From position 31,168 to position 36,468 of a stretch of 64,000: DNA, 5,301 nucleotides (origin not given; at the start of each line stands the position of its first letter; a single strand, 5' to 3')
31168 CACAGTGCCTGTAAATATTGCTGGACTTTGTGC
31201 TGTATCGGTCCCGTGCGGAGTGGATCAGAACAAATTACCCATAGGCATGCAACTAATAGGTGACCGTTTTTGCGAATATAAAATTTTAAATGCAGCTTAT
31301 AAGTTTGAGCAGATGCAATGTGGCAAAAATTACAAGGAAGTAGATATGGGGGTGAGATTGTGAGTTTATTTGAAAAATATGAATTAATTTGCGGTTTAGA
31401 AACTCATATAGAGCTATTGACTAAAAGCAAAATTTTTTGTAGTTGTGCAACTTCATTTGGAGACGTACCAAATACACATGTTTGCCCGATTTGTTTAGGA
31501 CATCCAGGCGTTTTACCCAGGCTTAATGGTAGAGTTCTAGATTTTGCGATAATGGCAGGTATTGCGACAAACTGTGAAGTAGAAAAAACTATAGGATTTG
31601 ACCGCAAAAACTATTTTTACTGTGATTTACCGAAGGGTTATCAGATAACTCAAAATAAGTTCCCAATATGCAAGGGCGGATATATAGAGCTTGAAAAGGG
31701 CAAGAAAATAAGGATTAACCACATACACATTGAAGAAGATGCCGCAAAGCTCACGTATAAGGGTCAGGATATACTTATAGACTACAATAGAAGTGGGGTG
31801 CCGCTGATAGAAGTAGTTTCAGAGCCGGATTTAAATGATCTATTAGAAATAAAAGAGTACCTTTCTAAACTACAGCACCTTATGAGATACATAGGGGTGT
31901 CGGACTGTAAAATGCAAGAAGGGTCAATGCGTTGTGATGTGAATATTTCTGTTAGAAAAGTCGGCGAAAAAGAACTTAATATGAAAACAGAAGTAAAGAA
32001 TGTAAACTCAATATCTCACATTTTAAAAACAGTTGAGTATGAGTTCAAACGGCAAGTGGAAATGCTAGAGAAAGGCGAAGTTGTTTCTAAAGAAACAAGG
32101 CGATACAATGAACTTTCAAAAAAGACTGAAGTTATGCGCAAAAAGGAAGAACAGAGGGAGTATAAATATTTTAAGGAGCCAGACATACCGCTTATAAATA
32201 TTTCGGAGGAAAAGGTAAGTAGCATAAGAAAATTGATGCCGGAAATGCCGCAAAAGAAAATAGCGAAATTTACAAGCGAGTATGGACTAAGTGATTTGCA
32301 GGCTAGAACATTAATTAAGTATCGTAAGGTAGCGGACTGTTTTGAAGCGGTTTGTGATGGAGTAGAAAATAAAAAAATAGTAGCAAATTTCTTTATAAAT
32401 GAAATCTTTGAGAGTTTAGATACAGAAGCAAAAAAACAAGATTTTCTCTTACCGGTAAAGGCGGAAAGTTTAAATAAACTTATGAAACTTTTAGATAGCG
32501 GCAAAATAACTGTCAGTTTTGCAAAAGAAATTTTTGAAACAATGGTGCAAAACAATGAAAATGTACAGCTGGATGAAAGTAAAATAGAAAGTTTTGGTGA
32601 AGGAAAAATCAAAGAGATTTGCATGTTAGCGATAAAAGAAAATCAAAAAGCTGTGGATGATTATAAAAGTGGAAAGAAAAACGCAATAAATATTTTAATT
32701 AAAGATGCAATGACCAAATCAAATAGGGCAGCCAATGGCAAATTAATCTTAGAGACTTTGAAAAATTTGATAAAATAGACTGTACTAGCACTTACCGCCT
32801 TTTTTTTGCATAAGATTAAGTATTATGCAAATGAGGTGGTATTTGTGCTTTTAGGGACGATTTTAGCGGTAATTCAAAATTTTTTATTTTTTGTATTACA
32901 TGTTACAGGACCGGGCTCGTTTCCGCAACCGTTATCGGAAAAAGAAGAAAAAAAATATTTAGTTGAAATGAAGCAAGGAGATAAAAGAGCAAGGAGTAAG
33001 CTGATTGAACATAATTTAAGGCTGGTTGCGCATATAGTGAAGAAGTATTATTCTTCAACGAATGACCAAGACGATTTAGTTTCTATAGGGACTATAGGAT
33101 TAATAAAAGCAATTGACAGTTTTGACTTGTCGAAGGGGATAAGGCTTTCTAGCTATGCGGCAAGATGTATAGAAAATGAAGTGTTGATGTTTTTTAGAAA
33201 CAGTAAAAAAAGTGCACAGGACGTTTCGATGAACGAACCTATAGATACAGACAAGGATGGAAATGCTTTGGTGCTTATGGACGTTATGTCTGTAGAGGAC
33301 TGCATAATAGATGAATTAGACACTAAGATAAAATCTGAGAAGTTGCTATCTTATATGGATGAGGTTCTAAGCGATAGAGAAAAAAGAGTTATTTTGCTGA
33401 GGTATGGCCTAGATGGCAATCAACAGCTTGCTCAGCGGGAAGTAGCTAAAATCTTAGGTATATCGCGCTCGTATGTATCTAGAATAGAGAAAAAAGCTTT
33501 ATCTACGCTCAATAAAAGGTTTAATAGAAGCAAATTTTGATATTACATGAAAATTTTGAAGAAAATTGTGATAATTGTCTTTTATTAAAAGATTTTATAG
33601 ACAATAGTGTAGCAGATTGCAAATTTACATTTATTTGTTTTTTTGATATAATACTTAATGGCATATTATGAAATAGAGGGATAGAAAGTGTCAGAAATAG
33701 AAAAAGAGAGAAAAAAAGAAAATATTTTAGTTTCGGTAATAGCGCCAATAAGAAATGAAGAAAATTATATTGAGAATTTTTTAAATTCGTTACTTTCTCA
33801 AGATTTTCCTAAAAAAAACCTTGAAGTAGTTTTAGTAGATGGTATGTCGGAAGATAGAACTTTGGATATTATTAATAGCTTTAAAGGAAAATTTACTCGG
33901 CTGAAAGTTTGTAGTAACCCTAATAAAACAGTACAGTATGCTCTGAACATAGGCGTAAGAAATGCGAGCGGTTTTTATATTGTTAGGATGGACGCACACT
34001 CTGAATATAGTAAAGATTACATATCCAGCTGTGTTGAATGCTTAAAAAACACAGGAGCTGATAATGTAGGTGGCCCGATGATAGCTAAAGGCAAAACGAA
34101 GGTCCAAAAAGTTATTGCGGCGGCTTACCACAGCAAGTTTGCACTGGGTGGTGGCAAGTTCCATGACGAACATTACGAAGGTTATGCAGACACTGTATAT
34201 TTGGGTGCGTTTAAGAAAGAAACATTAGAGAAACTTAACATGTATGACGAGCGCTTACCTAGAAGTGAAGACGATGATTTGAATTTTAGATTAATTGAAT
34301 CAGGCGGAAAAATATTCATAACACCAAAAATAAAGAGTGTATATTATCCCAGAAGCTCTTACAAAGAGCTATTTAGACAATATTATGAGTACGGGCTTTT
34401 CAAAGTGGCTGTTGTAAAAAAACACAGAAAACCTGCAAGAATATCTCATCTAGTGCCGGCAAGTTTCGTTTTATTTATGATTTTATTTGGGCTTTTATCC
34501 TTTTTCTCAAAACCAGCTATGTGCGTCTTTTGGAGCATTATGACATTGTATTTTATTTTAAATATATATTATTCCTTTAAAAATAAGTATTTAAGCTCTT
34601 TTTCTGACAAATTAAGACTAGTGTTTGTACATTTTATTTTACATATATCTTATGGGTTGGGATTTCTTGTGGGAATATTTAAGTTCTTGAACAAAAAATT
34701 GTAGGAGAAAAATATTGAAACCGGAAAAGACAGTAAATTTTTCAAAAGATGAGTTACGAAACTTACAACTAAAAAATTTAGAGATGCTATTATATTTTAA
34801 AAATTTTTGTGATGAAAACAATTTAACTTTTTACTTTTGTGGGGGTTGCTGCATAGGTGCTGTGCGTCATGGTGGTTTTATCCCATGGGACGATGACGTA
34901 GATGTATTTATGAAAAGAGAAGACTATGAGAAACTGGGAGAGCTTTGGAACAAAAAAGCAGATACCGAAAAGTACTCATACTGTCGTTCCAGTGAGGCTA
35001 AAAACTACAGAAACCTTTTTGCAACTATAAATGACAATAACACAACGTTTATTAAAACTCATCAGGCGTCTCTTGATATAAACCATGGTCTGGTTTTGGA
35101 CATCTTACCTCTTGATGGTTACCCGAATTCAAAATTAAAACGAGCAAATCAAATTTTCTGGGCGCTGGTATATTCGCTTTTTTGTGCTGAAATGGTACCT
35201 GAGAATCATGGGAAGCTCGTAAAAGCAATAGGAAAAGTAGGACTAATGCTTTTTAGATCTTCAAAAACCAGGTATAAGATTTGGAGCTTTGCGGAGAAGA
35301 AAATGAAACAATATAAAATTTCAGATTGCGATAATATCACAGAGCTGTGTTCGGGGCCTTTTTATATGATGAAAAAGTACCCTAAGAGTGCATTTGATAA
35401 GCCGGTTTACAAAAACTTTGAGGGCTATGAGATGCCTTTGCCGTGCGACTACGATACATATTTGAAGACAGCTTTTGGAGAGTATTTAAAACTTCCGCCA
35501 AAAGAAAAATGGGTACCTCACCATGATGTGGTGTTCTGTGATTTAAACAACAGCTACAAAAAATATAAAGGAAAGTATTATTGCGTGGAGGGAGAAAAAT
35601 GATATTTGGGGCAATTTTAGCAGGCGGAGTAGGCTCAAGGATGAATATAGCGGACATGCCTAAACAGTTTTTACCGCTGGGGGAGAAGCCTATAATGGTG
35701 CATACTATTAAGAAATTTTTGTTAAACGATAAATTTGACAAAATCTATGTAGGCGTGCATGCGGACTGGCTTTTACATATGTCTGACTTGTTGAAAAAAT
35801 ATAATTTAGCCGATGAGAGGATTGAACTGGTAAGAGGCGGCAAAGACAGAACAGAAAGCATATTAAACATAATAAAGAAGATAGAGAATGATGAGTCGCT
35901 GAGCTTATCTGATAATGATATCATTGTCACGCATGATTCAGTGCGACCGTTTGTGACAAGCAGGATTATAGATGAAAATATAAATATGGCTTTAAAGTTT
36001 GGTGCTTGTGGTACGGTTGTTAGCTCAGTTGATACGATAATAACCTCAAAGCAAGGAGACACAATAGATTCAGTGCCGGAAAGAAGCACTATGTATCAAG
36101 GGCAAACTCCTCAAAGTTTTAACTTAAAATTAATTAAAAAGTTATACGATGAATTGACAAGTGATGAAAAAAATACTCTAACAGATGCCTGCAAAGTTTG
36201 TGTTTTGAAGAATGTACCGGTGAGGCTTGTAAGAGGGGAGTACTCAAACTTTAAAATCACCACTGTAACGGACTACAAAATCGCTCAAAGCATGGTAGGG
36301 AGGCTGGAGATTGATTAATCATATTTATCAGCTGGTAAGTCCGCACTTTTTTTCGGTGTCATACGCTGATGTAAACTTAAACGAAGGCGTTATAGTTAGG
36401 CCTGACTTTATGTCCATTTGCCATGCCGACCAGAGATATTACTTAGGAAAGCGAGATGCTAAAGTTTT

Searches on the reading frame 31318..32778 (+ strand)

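Call 54: search_protein_families(library=pfam, proteins=[window:31318-32778:+], max_evalue=0.00001)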
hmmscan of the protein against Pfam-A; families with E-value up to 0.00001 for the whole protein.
window:31318-32778:+ (486 aa): 2 families
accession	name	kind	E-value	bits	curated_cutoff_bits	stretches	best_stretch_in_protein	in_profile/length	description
PF02934.20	GatB_N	-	5.3e-112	374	23.4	1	24-300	2-276/277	GatB/GatE catalytic domain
PF02637.23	GatB_Yqey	-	8e-23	81.4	27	1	340-484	1-147/148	GatB domain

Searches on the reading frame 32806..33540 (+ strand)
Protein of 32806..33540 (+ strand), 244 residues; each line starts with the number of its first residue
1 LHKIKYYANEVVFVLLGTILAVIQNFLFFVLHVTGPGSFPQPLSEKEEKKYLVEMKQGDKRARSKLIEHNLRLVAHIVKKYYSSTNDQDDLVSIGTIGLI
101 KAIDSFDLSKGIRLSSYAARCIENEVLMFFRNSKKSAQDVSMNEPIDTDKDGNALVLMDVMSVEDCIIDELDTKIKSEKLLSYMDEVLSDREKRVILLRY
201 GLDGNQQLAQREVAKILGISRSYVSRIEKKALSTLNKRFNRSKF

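Call 54: search_protein_families(library=pfam, proteins=[window:32806-33540:+], max_evalue=0.00001)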
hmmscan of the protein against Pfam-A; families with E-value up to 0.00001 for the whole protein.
window:32806-33540:+ (244 aa): 2 families
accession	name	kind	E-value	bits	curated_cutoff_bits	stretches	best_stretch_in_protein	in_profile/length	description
PF04542.20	Sigma70_r2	-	2.5e-17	62.9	24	1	66-134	1-69/71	Sigma-70 region 2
PF04545.22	Sigma70_r4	-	2.1e-13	50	24.1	1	187-235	4-48/50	Sigma-70, region 4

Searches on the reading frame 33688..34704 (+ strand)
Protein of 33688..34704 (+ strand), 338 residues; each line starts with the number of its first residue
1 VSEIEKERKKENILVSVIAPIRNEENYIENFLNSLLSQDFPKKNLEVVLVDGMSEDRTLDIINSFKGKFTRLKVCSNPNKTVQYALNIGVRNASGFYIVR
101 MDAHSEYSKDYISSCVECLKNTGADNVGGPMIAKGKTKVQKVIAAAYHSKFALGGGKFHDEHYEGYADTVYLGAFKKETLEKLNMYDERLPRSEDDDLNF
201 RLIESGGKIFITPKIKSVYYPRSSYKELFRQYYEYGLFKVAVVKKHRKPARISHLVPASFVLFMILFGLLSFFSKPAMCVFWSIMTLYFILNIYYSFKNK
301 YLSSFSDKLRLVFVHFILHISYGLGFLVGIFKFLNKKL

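Call 54: search_protein_families(library=pfam, proteins=[window:33688-34704:+], max_evalue=0.00001)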
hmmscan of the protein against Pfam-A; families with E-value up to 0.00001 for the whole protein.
window:33688-34704:+ (338 aa): 3 families
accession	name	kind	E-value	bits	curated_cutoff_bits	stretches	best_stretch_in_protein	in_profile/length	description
PF00535.33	Glycos_transf_2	-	5.3e-27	95.2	23.3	1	16-143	1-127/168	Glycosyl transferase family 2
PF13641.12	Glyco_tranf_2_3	-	1.5e-07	32.1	27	1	15-231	3-223/230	Glycosyltransferase like family 2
PF10111.15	Glyco_tranf_2_2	-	8.7e-06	25.8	27.3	0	16-115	1-102/276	Glycosyltransferase like family 2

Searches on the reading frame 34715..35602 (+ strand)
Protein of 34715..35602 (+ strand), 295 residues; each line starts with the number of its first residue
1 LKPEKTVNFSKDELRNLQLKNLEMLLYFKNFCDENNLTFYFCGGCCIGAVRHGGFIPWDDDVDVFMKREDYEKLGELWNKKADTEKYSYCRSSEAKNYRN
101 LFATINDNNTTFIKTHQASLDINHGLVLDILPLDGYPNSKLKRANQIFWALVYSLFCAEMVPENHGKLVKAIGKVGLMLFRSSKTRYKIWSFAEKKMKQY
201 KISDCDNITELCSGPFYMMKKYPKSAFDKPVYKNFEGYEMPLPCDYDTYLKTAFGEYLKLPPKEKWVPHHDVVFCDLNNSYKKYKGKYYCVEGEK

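Call 54: search_protein_families(library=pfam, proteins=[window:34715-35602:+], max_evalue=0.00001)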
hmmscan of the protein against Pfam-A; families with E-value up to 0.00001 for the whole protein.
window:34715-35602:+ (295 aa): 1 family
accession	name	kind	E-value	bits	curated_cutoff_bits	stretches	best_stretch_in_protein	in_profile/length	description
PF04991.19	LicD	-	1e-49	170.1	22.6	1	32-255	1-227/227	LicD family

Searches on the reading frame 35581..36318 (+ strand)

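Call 54: search_protein_families(library=pfam, proteins=[window:35581-36318:+], max_evalue=0.00001)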
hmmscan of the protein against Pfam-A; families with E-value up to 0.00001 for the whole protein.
window:35581-36318:+ (245 aa): 2 families
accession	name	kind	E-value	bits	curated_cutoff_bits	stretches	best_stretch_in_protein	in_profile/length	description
PF01128.25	IspD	-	3.9e-39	135.1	27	1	12-240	5-220/221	2-C-methyl-D-erythritol 4-phosphate cytidylyltransferase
PF12804.13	NTP_transf_3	-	8.5e-07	29.7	27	1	10-62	1-49/160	MobA-like NTP transferase domain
